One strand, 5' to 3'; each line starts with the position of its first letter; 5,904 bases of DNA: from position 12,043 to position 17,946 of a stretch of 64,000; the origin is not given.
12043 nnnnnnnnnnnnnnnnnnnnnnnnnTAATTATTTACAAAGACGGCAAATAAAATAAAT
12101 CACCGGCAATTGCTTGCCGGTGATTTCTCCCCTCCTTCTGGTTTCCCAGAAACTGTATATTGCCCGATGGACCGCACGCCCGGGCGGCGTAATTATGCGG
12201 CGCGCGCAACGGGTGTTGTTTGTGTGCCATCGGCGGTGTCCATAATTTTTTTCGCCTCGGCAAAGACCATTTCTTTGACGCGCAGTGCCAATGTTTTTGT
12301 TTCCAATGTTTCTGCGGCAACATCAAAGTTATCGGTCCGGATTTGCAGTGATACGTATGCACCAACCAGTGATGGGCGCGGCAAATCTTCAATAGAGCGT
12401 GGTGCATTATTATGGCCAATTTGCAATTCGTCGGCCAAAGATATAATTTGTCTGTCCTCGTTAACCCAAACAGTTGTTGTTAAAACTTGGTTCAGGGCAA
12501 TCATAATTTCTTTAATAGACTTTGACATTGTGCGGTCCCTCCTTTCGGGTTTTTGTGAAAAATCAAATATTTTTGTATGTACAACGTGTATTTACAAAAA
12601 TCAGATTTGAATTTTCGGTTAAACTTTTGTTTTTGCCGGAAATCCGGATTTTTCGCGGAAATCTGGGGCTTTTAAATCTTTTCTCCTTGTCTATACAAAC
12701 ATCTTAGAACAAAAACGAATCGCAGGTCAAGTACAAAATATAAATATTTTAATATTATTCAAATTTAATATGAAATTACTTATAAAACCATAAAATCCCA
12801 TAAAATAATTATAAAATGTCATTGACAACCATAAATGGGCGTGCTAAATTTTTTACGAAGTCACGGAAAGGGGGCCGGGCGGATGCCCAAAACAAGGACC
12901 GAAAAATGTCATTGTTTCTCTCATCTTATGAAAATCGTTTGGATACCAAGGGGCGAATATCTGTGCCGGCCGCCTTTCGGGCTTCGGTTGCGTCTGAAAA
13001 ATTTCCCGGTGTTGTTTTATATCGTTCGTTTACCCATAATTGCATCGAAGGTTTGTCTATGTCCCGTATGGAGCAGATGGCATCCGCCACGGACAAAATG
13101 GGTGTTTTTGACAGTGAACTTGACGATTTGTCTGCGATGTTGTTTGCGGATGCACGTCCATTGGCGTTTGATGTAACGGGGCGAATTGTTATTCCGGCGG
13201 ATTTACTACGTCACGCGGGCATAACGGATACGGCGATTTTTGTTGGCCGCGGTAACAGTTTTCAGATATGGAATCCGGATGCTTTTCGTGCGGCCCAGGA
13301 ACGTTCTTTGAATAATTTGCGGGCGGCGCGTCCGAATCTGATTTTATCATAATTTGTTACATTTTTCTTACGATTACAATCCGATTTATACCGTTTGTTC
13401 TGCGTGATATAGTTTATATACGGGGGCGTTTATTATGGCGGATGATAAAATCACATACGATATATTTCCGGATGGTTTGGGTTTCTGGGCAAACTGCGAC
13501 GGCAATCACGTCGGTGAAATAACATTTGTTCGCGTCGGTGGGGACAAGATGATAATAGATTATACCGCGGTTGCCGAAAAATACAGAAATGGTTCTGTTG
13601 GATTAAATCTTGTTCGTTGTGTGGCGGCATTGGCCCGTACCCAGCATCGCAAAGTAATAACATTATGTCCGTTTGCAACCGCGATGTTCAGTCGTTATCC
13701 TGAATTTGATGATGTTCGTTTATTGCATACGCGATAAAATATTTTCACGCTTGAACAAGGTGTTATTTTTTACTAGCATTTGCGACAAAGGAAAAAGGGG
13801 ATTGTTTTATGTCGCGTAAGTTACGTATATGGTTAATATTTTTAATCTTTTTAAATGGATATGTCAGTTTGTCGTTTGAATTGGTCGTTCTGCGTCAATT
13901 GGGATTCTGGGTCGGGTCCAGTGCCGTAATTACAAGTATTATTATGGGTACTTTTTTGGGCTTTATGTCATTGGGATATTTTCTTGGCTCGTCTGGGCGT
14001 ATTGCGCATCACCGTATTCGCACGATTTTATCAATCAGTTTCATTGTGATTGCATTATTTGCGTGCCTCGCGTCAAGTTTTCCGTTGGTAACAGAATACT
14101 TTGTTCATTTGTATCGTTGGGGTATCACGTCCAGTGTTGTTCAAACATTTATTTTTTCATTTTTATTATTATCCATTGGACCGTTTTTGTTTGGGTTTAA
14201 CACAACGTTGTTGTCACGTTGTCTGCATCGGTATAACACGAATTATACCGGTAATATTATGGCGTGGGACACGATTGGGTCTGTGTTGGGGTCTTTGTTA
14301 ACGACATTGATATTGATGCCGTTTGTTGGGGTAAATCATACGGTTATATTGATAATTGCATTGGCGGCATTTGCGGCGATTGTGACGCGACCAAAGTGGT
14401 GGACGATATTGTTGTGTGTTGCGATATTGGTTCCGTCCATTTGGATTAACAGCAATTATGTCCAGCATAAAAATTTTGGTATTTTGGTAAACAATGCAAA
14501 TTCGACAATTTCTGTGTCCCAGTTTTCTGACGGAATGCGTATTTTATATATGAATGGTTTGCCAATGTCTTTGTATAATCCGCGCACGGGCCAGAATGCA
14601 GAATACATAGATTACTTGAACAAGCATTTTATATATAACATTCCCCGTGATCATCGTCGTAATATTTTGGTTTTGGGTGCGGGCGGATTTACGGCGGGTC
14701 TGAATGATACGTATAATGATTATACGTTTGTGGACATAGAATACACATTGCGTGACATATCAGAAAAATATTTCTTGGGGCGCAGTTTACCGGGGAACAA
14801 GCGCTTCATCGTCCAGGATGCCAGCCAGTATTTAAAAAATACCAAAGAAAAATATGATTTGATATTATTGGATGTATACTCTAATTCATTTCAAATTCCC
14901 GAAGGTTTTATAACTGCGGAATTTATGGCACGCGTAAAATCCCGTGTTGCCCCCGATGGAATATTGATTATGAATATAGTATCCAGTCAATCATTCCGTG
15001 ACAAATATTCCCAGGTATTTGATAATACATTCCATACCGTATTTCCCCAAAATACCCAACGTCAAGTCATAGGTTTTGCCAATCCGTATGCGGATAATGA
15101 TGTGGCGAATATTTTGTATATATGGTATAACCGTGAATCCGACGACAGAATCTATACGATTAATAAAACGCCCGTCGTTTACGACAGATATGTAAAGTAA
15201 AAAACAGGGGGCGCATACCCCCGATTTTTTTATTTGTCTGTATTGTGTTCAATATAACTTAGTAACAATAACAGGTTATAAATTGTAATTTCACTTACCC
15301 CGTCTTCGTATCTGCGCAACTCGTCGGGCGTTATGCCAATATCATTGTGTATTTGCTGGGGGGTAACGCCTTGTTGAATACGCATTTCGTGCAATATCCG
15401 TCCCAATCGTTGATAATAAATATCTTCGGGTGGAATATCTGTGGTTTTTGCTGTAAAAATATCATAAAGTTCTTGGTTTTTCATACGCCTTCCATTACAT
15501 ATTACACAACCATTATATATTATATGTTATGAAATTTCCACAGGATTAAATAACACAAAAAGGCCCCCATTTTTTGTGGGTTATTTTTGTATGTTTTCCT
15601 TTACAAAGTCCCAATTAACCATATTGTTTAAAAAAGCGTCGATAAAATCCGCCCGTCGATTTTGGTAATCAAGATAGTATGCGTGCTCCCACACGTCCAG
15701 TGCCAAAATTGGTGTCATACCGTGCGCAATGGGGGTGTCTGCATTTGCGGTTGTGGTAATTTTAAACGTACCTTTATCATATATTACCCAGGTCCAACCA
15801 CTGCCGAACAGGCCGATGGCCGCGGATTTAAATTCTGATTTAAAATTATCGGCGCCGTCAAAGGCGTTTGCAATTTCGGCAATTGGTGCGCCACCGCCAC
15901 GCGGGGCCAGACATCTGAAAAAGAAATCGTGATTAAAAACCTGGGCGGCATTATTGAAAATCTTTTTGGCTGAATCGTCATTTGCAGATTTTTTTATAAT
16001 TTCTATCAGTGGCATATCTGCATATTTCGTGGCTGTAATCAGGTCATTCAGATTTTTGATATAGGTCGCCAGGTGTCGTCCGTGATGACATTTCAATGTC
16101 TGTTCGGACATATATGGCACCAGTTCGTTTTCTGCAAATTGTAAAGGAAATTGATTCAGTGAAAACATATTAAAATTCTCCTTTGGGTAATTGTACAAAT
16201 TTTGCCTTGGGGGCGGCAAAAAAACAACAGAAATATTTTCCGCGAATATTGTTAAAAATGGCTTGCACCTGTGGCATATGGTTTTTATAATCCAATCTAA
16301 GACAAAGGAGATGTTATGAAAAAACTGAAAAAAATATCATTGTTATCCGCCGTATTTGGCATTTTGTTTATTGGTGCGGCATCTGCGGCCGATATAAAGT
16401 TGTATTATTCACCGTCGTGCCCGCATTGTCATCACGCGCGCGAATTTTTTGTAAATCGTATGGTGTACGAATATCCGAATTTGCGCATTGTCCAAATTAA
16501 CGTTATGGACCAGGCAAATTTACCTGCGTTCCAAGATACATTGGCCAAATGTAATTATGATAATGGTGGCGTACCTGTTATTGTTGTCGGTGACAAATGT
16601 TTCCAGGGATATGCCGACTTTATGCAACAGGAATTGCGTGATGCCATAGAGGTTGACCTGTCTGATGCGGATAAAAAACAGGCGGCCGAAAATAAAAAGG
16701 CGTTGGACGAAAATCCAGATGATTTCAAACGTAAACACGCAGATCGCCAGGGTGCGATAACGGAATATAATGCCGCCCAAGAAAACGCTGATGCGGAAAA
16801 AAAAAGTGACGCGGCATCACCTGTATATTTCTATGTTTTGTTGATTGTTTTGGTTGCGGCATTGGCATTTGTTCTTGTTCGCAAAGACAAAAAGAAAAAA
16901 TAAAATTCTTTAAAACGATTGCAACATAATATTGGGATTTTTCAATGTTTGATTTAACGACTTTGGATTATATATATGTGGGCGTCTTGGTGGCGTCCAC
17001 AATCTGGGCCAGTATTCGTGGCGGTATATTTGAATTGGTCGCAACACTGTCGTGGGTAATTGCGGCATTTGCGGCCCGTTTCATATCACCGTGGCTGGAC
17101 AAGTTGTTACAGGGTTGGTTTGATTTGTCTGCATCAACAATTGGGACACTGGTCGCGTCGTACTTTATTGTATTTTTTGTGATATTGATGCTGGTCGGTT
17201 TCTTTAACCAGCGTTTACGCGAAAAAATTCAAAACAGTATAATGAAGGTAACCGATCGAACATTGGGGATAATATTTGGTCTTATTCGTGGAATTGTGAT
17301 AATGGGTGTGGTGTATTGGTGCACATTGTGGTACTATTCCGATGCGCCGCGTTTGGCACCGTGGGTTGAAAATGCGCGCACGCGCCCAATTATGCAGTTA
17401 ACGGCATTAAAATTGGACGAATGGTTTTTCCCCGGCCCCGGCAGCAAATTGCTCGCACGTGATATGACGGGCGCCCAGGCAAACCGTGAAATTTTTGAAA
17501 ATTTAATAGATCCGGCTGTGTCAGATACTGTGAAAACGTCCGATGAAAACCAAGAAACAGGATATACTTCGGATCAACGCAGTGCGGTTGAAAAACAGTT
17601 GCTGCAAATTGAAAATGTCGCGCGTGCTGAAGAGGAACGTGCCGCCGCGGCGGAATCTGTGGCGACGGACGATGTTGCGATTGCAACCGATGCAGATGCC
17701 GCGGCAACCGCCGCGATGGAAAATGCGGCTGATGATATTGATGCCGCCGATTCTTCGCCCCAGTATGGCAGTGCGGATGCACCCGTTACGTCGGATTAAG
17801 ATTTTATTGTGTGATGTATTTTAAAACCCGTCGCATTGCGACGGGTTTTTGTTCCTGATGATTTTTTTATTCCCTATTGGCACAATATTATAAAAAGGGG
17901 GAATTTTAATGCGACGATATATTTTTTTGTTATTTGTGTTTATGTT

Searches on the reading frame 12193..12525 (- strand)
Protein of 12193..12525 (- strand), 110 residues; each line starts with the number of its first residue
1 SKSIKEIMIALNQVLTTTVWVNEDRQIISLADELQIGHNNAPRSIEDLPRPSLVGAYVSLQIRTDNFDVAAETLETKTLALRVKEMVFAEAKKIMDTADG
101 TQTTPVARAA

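Call 12: search_protein_families(library=pfam, proteins=[window:12193-12525:-], max_evalue=0.001)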
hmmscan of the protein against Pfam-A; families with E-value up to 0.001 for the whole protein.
window:12193-12525:- (110 aa): 0 families

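Call 52: search_protein_families(library=ncbifam, proteins=[window:12193-12525:-], max_evalue=0.01)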
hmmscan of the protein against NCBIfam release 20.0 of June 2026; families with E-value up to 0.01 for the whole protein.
window:12193-12525:- (110 aa): 0 families

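Call 67: search_solved_structures(query=window:12193-12525:-, max_evalue=5)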
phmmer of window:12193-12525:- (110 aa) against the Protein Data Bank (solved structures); distinct sequences matched with E-value up to 5: 0.

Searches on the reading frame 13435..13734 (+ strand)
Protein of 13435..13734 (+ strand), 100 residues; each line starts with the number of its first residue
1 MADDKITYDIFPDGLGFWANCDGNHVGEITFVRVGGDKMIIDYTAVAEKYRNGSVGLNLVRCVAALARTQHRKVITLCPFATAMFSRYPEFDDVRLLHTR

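Call 12: search_protein_families(library=pfam, proteins=[window:13435-13734:+], max_evalue=0.001)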
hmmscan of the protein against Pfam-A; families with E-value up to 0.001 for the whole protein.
window:13435-13734:+ (100 aa): 3 families
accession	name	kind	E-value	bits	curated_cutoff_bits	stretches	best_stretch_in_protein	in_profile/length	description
PF14542.12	Acetyltransf_CG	-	7.6e-16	58.5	30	1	17-94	2-80/80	GCN5-related N-acetyl-transferase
PF00583.31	Acetyltransf_1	-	0.00018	22.2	20.7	1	10-77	29-98/116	Acetyltransferase (GNAT) family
PF13508.13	Acetyltransf_7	-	0.00084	20.1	27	1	17-77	5-67/84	Acetyltransferase (GNAT) domain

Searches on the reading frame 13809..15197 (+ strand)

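Call 12: search_protein_families(library=pfam, proteins=[window:13809-15197:+], max_evalue=0.001)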
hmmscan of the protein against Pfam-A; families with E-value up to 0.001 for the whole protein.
window:13809-15197:+ (463 aa): 1 family
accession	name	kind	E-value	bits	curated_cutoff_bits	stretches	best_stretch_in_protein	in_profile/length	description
PF01564.23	Spermine_synth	-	1.4e-06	28.5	22.9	1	300-416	40-156/186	Spermine/spermidine synthase domain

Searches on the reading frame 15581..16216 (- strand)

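Call 12: search_protein_families(library=pfam, proteins=[window:15581-16216:-], max_evalue=0.001)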
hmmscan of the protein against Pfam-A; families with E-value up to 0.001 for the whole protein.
window:15581-16216:- (211 aa): 2 families
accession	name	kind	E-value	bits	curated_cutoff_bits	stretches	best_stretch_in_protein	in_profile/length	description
PF02777.23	Sod_Fe_C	-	2.7e-36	124.1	20.9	1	113-208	7-102/102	Iron/manganese superoxide dismutases, C-terminal domain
PF00081.27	Sod_Fe_N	-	1.4e-18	67.6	27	1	24-104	6-82/82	Iron/manganese superoxide dismutases, alpha-hairpin domain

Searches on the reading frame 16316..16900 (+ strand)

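Call 12: search_protein_families(library=pfam, proteins=[window:16316-16900:+], max_evalue=0.001)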
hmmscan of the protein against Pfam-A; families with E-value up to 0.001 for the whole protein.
window:16316-16900:+ (195 aa): 1 family
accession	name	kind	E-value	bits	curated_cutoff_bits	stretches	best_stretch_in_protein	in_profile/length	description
PF00462.30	Glutaredoxin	-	0.00017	22.1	22.9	1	27-95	1-59/60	Glutaredoxin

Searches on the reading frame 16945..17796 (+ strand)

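Call 12: search_protein_families(library=pfam, proteins=[window:16945-17796:+], max_evalue=0.001)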
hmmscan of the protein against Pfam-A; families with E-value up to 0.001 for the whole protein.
window:16945-17796:+ (284 aa): 1 family
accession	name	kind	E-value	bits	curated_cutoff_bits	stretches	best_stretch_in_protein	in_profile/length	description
PF02674.22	Colicin_V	-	1.3e-21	77.6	29.3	1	7-151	1-140/144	Colicin V production protein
